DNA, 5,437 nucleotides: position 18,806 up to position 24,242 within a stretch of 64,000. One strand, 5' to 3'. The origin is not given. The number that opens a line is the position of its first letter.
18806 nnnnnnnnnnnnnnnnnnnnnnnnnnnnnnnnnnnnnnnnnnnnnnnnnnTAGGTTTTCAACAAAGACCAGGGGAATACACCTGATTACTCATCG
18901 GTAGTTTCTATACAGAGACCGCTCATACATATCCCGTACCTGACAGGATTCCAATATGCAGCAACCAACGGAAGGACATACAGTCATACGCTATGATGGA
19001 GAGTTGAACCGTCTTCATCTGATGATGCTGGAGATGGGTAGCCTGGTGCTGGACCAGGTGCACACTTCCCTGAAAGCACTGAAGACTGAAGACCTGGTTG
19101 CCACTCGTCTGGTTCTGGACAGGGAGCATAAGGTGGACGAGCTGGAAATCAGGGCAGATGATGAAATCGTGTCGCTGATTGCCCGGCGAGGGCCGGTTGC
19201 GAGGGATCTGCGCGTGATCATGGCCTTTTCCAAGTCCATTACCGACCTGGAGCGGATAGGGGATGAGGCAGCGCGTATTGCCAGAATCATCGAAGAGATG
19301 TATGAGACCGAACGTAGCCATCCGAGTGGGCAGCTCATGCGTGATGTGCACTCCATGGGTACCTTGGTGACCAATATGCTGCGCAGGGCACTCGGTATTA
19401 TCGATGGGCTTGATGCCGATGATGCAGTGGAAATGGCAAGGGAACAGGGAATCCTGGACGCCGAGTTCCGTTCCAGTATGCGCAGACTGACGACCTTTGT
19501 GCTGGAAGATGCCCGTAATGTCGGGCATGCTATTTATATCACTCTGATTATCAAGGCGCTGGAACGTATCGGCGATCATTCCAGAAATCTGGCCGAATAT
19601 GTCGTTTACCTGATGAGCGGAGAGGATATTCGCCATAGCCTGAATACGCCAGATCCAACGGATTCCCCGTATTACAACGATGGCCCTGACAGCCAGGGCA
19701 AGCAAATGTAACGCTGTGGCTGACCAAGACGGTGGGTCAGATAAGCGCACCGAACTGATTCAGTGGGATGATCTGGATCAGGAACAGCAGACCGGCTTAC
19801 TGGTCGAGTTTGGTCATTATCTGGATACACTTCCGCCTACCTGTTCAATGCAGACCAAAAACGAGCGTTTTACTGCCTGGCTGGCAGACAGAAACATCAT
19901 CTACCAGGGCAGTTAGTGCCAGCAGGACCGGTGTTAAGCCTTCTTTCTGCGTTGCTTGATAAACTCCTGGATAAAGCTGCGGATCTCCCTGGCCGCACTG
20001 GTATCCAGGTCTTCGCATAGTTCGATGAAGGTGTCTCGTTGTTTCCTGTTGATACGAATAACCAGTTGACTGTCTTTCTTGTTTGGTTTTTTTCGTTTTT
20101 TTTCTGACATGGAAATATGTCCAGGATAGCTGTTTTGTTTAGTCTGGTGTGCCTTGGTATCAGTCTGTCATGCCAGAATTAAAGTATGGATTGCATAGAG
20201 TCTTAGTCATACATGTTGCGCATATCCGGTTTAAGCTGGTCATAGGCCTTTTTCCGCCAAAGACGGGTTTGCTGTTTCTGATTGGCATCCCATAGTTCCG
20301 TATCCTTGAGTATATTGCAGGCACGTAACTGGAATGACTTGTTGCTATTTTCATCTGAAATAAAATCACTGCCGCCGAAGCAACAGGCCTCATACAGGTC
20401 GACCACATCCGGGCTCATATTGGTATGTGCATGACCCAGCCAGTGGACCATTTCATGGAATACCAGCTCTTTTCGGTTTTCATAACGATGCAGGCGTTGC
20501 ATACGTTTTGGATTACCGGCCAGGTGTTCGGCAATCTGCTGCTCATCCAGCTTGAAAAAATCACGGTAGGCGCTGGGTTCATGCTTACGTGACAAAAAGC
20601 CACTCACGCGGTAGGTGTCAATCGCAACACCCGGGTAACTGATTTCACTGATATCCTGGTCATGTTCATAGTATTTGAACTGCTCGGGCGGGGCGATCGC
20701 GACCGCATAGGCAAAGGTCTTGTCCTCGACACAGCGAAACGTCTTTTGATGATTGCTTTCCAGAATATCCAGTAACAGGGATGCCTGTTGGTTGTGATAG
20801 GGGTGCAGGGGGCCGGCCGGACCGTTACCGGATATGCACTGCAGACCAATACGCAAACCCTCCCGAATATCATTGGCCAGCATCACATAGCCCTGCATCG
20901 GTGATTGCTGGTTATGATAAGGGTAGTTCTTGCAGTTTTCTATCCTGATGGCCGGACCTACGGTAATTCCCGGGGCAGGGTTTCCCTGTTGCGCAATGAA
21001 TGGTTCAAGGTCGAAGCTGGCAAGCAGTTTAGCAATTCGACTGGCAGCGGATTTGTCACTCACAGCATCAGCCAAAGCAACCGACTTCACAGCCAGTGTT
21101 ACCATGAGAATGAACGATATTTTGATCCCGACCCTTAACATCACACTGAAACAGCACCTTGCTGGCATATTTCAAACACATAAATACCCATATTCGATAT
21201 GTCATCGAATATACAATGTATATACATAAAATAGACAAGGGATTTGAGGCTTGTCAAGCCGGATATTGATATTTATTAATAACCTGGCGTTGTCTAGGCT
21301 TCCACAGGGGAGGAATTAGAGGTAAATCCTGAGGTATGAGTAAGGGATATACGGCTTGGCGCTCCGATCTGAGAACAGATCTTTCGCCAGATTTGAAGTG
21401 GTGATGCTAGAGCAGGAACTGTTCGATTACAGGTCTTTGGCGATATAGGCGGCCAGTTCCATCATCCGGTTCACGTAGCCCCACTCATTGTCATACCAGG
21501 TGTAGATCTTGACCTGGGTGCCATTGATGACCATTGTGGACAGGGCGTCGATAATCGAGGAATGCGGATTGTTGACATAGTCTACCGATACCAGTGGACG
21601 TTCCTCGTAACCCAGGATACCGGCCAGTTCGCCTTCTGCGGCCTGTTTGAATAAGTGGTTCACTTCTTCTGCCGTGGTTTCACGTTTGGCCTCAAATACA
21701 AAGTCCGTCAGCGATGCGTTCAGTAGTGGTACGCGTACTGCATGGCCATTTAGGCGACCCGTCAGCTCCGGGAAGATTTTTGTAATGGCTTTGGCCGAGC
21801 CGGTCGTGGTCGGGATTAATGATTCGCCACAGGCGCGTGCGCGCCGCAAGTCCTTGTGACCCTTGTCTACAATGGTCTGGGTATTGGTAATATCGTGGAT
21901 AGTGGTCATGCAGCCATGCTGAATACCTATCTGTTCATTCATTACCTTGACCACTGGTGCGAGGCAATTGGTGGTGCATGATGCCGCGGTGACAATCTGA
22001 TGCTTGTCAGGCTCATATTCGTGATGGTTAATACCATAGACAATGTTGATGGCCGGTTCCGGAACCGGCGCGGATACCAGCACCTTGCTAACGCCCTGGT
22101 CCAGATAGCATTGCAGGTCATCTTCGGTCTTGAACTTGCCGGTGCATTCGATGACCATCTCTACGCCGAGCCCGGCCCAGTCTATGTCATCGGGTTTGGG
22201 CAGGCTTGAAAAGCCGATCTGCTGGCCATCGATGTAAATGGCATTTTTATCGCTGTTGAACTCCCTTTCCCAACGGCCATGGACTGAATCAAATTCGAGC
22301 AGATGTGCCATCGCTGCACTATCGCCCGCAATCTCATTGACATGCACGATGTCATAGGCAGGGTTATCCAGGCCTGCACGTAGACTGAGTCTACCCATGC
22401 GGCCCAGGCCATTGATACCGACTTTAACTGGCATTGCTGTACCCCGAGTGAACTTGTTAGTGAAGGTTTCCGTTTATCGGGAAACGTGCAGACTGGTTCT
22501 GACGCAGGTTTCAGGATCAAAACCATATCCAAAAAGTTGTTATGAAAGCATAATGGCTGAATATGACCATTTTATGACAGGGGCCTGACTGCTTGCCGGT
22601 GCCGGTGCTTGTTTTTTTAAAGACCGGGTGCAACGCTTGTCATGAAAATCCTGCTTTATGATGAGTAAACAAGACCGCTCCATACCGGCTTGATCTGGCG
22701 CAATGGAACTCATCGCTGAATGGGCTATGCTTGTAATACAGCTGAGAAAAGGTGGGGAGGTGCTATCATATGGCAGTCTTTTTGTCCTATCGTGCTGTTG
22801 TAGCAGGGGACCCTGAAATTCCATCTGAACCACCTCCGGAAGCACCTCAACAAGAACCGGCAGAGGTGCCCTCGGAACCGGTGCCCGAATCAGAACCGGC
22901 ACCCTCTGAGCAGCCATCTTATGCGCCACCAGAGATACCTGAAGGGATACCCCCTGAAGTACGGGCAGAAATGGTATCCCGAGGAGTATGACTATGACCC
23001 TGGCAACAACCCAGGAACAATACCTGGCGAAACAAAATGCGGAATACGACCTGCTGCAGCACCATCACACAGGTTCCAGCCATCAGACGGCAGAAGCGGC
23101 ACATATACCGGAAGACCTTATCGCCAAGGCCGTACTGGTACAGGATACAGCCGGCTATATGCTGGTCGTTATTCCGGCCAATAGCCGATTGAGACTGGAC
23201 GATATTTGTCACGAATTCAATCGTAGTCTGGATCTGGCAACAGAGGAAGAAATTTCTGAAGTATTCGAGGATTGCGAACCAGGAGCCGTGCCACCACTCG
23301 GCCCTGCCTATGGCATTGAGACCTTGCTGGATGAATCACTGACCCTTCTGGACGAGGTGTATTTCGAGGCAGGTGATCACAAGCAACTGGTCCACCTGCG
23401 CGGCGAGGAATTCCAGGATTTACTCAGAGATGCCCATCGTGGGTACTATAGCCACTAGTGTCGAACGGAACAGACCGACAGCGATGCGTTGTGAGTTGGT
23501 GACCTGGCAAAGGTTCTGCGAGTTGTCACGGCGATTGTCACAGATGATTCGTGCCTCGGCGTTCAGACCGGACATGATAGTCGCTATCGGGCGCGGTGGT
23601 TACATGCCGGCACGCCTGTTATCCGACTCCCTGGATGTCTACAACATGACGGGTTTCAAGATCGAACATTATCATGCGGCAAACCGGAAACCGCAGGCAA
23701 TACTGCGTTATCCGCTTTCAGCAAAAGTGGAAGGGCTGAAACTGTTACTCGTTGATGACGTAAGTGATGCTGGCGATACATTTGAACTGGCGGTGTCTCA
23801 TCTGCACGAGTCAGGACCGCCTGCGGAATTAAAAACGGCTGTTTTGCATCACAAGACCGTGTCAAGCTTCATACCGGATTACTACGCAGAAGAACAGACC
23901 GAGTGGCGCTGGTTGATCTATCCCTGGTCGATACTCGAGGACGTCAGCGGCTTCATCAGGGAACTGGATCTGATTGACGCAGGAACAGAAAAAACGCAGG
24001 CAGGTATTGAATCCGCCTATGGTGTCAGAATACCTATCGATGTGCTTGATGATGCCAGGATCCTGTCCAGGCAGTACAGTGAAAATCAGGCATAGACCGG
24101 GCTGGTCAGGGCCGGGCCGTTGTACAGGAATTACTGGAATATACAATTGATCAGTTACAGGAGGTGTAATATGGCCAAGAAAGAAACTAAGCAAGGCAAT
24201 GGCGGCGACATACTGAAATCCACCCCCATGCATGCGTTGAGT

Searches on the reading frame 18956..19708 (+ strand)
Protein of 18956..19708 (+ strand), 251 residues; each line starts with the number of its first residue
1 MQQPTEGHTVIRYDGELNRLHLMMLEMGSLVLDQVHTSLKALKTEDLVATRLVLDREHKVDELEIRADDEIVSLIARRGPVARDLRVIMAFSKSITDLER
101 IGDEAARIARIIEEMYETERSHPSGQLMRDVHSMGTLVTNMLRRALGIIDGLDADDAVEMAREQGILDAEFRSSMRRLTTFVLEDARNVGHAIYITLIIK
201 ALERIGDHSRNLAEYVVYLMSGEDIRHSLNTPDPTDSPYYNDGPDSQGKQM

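Call 71: search_protein_families(library=pfam, proteins=[window:18956-19708:+], max_evalue=0.00001)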
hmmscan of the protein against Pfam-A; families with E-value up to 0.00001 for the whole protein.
window:18956-19708:+ (251 aa): 1 family
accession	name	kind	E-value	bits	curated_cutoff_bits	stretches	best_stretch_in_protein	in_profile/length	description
PF01895.24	PhoU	-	6e-33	113.5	23.5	2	25-112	2-89/89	PhoU domain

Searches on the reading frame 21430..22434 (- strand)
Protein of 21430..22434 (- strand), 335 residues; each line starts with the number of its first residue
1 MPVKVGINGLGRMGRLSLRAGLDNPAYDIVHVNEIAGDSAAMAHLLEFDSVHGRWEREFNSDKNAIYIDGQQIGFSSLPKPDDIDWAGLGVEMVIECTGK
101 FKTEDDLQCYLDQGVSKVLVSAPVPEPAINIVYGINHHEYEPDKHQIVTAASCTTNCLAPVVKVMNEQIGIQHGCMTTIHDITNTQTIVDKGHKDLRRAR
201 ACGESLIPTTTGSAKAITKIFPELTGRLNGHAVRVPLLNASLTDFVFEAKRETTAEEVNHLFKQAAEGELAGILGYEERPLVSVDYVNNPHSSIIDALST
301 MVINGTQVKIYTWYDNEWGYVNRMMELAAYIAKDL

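Call 71: search_protein_families(library=pfam, proteins=[window:21430-22434:-], max_evalue=0.00001)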
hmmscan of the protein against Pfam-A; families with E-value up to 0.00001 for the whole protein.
window:21430-22434:- (335 aa): 2 families
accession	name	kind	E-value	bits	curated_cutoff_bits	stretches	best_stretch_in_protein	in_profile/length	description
PF02800.25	Gp_dh_C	-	2.1e-62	209.8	24.4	1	158-314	1-158/158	Glyceraldehyde 3-phosphate dehydrogenase, C-terminal domain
PF00044.30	Gp_dh_N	-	2.5e-31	108.4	31.7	1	3-103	1-100/101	Glyceraldehyde 3-phosphate dehydrogenase, NAD binding domain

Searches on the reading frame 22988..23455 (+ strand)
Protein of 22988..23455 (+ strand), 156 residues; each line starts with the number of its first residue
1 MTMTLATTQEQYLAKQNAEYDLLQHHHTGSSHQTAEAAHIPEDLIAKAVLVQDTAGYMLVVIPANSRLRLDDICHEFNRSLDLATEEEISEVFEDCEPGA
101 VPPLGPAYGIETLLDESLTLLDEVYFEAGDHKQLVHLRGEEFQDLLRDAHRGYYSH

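Call 71: search_protein_families(library=pfam, proteins=[window:22988-23455:+], max_evalue=0.00001)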
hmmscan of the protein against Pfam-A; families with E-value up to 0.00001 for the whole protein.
window:22988-23455:+ (156 aa): 1 family
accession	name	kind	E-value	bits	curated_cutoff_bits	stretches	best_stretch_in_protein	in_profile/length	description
PF04073.20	tRNA_edit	-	7.9e-26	91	25.5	1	27-145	3-123/123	Aminoacyl-tRNA editing domain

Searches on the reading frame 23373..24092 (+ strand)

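Call 71: search_protein_families(library=pfam, proteins=[window:23373-24092:+], max_evalue=0.00001)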
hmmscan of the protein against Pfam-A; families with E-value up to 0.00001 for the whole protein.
window:23373-24092:+ (240 aa): 1 family
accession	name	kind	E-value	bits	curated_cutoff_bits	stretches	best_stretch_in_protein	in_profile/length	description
PF00156.33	Pribosyltran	-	1.9e-16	60.2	26.3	1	41-173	4-138/158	Phosphoribosyl transferase domain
